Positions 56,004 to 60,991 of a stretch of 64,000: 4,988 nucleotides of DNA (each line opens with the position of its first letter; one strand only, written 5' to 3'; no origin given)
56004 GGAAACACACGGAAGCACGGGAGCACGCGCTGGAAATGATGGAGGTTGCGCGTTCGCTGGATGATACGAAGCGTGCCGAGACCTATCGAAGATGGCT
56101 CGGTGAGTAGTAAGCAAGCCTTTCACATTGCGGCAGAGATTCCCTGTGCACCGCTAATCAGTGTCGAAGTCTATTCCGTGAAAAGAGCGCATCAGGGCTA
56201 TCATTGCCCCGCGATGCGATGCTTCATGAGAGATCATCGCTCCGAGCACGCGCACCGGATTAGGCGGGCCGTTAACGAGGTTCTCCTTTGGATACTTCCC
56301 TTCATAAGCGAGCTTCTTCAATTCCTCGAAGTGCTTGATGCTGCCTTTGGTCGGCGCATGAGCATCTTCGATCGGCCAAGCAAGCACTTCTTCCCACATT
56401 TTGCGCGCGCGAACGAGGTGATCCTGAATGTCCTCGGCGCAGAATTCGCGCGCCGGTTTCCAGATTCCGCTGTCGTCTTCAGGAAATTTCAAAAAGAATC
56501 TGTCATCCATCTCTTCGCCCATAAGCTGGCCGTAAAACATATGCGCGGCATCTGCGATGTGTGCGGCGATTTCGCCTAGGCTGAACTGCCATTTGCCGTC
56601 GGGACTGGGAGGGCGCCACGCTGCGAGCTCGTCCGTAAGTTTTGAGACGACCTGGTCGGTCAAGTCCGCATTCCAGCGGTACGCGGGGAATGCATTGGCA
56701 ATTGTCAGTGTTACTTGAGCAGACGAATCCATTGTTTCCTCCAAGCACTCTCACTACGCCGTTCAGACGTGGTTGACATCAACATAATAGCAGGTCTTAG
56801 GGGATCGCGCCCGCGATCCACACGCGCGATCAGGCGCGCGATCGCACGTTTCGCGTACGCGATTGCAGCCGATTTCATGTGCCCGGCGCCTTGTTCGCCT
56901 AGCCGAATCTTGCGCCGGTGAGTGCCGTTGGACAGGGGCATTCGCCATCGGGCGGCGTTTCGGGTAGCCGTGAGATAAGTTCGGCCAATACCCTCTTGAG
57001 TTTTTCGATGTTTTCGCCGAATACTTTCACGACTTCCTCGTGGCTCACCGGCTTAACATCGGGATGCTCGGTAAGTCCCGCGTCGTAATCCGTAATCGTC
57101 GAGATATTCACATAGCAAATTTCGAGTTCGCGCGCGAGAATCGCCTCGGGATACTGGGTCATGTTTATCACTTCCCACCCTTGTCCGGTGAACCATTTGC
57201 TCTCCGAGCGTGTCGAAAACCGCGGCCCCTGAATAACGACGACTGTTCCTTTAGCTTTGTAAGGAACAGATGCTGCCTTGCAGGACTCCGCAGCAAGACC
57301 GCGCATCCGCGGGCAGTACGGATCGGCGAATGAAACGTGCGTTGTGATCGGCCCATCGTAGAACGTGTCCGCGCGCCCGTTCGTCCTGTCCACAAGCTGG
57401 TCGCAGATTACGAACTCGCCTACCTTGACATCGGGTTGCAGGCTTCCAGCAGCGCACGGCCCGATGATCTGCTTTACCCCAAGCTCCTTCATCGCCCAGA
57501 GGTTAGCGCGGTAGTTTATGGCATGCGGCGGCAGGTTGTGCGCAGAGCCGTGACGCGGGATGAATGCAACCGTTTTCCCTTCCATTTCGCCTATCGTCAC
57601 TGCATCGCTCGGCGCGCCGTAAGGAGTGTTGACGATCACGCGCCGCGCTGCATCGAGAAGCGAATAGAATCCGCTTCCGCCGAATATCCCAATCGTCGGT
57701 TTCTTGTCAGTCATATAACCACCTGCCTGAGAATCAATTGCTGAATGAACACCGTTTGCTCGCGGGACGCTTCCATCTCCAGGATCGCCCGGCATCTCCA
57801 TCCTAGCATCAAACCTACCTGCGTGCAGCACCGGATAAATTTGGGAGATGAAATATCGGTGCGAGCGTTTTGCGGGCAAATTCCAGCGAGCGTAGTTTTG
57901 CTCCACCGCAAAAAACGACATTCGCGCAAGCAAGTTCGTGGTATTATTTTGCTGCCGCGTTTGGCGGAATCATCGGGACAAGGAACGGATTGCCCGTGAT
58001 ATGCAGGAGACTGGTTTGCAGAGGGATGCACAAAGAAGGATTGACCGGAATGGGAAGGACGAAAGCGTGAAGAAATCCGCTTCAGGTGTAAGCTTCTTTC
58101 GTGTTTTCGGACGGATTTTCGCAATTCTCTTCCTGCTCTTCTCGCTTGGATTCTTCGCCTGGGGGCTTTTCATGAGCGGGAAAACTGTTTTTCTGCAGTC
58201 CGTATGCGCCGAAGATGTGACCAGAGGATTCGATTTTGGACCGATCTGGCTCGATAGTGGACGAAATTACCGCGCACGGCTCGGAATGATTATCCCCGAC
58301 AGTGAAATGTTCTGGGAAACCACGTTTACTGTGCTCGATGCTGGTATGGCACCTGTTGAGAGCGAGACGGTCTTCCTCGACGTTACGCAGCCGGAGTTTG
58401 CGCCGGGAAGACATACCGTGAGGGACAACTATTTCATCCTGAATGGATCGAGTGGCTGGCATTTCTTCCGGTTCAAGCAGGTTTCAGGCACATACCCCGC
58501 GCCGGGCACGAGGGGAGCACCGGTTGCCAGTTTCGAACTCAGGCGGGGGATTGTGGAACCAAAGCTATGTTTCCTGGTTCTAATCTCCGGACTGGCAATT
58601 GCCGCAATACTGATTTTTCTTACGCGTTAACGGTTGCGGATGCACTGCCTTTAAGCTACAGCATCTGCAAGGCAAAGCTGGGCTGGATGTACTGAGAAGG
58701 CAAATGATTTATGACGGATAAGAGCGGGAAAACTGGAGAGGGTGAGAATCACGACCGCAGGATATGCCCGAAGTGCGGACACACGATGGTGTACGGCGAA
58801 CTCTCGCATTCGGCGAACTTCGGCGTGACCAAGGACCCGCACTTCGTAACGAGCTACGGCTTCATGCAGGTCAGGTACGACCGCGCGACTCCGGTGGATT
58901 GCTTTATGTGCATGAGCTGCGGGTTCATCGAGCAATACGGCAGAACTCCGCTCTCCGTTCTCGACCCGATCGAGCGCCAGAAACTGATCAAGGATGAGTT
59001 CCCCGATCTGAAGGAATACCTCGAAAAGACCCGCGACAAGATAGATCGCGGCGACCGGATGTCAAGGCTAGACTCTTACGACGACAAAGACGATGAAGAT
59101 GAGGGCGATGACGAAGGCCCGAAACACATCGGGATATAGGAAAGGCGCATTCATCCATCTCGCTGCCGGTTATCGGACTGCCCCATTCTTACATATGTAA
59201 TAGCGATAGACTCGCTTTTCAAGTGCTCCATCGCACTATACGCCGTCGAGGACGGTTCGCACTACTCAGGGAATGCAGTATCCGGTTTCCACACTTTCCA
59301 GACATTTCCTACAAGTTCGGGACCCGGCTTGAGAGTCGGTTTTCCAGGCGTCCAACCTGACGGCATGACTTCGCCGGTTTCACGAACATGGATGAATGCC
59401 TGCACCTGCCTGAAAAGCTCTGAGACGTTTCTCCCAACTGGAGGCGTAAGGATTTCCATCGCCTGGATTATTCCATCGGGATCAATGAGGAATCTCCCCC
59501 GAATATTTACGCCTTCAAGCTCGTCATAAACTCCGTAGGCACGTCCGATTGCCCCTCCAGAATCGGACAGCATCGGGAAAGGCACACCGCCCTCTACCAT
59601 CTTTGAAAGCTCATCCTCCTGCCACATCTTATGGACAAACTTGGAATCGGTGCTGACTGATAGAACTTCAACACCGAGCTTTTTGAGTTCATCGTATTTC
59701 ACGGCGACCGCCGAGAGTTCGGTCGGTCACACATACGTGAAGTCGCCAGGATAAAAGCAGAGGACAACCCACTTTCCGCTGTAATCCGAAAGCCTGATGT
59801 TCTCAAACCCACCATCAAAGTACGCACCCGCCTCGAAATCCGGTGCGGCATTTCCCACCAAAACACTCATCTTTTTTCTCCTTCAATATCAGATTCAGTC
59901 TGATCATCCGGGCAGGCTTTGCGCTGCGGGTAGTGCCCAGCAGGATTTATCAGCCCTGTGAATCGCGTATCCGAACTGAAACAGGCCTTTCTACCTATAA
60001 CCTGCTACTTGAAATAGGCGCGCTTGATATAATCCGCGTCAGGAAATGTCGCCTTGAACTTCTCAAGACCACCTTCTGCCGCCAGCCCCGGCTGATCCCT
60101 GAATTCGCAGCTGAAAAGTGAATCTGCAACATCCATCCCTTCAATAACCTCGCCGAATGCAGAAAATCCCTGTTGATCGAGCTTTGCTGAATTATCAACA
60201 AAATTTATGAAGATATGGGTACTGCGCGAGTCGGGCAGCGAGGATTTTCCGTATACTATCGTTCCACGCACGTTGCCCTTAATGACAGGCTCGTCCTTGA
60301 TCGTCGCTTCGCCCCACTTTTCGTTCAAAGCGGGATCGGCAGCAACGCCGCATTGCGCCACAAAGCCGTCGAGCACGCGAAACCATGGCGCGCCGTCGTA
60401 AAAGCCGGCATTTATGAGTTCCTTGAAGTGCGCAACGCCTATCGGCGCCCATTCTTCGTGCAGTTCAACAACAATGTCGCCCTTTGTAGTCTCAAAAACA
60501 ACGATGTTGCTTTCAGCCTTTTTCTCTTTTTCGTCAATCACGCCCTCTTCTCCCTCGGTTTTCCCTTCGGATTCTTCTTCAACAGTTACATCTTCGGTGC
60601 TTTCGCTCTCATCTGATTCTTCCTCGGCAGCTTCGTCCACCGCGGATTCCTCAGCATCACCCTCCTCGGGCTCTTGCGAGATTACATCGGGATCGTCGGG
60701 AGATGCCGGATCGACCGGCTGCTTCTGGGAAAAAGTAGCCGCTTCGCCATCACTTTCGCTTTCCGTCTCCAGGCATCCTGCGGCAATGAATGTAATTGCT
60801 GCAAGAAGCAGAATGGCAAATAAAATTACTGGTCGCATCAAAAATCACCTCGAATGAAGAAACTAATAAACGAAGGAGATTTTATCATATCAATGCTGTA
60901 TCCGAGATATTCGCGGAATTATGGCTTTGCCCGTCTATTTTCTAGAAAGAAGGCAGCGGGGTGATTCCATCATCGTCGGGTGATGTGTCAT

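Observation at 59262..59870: Peroxiredoxin with UGA at the peroxidatic-Cys codon: probable selenoprotein split by ORF calling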

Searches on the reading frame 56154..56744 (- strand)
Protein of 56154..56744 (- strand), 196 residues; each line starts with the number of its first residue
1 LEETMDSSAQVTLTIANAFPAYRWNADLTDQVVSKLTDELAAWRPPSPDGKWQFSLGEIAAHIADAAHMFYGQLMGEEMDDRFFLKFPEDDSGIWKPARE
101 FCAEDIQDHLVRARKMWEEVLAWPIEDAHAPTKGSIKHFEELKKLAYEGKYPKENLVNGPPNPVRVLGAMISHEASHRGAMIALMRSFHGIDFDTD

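Call 53: search_protein_families(library=pfam, max_evalue=0.001, proteins=[window:56154-56744:-])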
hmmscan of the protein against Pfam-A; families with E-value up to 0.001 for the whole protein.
window:56154-56744:- (196 aa): 2 families
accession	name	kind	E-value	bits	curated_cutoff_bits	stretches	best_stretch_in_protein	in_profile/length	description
PF12867.12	DinB_2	-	1.6e-11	45.2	24.8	1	22-180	2-127/128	DinB superfamily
PF05163.17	DinB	-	1e-06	29.2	23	1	21-186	11-143/165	DinB family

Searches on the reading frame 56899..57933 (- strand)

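Call 11: search_protein_families(library=pfam, proteins=[window:56899-57933:-])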
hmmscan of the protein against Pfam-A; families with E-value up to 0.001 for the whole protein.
window:56899-57933:- (344 aa): 1 family
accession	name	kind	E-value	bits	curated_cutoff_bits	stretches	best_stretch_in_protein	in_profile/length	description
PF01048.26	PNP_UDP_1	-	3.3e-44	151.5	25.1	1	80-320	1-232/233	Phosphorylase superfamily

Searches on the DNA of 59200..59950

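Call 9: search_rna_families(source=window, start=59200, end=59950, threshold=evalue, max_evalue=10)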
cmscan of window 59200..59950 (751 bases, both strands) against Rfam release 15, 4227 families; matches with E-value up to 10: 0.
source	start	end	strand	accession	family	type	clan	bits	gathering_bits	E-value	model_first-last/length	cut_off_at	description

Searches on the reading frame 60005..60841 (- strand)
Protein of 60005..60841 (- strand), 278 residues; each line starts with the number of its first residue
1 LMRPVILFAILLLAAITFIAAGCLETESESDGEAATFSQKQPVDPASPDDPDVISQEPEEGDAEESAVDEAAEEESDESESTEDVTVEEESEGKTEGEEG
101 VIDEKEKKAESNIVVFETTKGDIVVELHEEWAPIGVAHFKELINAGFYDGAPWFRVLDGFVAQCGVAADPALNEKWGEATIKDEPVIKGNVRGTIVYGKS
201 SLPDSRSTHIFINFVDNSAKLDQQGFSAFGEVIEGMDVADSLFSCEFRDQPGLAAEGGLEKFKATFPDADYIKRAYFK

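Call 11: search_protein_families(library=pfam, proteins=[window:60005-60841:-])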
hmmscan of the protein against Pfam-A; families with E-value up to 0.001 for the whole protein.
window:60005-60841:- (278 aa): 1 family
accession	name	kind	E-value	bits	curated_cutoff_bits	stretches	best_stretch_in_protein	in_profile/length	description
PF00160.26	Pro_isomerase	-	5.7e-23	82.3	21.7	1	114-247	2-142/159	Cyclophilin type peptidyl-prolyl cis-trans isomerase/CLD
